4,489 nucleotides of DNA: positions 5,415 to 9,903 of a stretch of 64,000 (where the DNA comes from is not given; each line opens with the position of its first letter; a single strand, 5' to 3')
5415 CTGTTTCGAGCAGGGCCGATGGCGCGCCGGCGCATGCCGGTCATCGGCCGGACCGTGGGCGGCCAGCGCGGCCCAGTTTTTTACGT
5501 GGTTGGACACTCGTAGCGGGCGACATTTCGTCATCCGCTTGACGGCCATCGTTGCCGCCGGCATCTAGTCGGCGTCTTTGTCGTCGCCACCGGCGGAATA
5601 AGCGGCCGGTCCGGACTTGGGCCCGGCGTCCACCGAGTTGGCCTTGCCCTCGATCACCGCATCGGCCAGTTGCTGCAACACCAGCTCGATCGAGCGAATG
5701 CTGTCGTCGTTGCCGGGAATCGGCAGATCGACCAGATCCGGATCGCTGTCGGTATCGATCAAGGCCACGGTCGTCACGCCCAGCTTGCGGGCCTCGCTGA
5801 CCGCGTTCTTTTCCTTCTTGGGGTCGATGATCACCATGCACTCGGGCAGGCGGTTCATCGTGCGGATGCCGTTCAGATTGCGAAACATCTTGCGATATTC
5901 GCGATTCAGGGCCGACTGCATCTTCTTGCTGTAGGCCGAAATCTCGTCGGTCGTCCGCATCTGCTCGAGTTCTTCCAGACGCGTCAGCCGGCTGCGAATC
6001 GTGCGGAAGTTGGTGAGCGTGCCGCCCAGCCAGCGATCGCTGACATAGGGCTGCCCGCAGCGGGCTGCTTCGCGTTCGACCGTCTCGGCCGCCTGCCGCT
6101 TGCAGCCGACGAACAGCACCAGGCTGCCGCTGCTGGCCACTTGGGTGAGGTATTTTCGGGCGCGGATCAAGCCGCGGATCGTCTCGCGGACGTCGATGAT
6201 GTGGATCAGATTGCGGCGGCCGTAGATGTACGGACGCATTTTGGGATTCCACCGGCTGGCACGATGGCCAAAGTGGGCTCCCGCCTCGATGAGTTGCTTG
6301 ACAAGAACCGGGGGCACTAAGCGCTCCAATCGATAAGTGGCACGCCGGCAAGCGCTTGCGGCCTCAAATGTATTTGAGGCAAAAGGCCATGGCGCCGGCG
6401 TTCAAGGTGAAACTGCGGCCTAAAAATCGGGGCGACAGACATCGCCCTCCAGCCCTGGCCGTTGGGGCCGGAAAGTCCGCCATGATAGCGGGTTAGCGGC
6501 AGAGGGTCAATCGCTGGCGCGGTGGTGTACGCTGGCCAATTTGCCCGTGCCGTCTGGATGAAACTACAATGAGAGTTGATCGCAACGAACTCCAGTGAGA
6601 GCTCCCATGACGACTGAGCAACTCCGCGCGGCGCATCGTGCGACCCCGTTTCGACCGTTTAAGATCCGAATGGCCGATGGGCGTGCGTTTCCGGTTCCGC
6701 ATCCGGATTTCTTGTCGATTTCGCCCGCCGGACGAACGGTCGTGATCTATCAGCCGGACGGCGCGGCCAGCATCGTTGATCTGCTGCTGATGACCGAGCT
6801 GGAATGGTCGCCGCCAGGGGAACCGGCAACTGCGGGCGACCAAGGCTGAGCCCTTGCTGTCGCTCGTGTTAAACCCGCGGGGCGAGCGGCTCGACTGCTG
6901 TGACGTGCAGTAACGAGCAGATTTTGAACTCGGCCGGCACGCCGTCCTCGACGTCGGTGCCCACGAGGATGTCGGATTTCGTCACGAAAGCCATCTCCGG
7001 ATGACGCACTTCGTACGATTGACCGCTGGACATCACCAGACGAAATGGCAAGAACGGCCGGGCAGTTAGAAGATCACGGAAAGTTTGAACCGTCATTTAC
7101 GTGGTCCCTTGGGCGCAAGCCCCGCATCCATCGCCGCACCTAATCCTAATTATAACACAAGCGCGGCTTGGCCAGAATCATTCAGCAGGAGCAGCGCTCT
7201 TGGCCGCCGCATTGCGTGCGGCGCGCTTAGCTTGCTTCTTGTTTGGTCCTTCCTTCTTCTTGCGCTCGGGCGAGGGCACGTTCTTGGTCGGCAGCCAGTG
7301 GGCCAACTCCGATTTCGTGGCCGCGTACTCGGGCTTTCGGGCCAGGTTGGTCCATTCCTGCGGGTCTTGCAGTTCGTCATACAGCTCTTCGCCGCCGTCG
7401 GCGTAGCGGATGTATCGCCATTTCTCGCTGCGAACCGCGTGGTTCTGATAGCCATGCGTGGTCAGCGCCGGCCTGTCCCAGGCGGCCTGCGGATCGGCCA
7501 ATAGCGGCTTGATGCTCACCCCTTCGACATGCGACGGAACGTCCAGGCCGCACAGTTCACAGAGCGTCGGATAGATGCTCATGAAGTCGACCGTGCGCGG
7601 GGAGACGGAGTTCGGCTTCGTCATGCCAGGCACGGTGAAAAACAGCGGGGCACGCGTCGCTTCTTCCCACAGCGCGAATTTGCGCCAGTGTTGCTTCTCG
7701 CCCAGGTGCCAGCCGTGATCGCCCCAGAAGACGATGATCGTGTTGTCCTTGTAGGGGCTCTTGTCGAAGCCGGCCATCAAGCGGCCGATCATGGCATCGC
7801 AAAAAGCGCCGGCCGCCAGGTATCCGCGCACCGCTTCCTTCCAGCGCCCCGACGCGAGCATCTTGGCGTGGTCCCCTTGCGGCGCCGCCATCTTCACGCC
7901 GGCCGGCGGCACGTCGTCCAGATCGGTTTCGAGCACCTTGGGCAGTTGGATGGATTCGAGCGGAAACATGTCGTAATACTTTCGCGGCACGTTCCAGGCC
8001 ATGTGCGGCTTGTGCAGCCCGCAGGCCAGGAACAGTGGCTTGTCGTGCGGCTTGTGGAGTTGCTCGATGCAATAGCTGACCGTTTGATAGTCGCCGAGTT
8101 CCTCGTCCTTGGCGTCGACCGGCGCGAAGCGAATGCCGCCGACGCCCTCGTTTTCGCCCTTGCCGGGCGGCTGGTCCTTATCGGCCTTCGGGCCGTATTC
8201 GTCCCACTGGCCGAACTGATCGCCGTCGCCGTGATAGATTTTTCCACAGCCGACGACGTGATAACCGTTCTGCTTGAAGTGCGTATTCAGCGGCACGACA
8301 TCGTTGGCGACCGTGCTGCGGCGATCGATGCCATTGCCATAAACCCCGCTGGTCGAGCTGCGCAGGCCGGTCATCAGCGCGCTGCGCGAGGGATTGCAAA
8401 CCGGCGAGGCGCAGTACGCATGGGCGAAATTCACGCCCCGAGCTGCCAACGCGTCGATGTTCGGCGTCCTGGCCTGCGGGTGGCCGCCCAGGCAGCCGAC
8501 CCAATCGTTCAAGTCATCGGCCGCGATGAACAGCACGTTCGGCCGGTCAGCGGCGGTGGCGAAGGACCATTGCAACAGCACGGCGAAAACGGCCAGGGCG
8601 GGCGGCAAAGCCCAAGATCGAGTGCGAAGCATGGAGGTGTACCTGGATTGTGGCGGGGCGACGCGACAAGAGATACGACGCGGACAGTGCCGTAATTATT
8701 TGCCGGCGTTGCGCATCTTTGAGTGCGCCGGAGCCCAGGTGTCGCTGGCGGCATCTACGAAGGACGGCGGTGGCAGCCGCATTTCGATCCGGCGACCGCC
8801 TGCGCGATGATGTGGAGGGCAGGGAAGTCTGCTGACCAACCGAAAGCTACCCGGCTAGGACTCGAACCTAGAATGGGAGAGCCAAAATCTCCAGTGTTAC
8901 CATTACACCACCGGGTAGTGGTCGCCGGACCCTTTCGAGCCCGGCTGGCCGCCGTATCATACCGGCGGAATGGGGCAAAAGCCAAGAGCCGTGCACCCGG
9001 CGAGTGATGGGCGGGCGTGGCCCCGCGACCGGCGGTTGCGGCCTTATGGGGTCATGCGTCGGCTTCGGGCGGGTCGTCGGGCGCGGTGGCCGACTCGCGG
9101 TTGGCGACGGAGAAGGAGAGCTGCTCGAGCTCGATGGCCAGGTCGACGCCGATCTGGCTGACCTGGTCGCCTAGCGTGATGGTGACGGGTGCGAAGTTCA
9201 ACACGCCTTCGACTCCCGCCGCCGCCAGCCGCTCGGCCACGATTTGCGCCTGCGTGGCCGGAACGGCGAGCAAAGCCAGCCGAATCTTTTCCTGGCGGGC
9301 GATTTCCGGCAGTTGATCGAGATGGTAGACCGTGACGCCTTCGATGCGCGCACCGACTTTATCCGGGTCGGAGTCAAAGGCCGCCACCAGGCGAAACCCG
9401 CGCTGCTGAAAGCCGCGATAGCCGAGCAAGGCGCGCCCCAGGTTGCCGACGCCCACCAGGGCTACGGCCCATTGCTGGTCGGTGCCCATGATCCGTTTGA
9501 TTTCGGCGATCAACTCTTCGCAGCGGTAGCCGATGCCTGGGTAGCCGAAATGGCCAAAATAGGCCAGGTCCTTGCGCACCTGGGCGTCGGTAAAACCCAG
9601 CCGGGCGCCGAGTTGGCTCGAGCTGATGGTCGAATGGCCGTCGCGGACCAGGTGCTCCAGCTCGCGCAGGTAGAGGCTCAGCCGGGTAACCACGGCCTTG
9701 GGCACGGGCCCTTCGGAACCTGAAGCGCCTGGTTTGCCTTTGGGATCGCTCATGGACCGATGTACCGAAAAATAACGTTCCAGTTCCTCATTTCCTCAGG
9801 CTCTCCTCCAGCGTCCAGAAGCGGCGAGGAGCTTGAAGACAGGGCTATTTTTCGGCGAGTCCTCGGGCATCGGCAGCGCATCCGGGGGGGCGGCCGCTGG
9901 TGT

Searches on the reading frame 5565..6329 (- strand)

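Call 53: search_protein_families(library=pfam, proteins=[window:5565-6329:-], max_evalue=0.0001)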
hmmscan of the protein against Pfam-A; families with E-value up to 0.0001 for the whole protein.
window:5565-6329:- (254 aa): 1 family
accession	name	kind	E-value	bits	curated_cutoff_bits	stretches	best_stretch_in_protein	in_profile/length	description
PF00318.25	Ribosomal_S2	-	2.1e-89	298.9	26.1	1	13-228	1-216/216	Ribosomal protein S2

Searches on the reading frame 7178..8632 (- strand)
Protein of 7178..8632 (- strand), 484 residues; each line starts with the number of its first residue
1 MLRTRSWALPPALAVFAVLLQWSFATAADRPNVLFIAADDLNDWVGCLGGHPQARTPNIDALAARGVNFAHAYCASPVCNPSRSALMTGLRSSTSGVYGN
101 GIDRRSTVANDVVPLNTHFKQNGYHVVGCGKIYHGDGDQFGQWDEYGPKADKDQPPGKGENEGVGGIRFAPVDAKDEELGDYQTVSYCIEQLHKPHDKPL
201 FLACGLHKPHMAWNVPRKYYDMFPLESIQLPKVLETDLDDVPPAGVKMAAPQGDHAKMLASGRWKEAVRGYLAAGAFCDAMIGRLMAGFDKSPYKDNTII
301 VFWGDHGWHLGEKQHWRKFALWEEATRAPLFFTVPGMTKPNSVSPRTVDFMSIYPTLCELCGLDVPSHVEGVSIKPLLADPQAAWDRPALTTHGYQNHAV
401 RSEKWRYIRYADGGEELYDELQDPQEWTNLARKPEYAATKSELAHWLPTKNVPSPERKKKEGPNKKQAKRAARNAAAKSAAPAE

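Call 53: search_protein_families(library=pfam, proteins=[window:7178-8632:-], max_evalue=0.0001)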
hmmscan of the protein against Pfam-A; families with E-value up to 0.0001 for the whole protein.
window:7178-8632:- (484 aa): 3 families
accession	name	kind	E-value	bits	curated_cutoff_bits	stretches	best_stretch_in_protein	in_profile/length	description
PF00884.28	Sulfatase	-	1.7e-40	139.7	25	1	31-362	1-300/301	Sulfatase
PF16347.10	SGSH_C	-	3.6e-16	60.1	29.3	1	311-447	1-148/154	N-sulphoglucosamine sulphohydrolase, C-terminal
PF01663.27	Phosphodiest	-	7.6e-09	36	23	0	54-110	18-75/342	Type I phosphodiesterase / nucleotide pyrophosphatase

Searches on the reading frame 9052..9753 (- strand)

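Call 53: search_protein_families(library=pfam, proteins=[window:9052-9753:-], max_evalue=0.0001)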
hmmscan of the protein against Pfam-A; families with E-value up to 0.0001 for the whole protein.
window:9052-9753:- (233 aa): 3 families
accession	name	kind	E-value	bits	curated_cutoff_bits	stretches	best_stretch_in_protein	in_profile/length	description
PF02629.25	CoA_binding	-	1.8e-22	80.3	22.3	1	92-190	1-97/97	CoA binding domain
PF06971.19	Put_DNA-bind_N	-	1.9e-17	63.5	27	1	17-63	2-48/49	Putative DNA-binding protein N-terminus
PF01408.29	GFO_IDH_MocA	-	1.2e-05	26.4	24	1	97-195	3-100/120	Oxidoreductase family, NAD-binding Rossmann fold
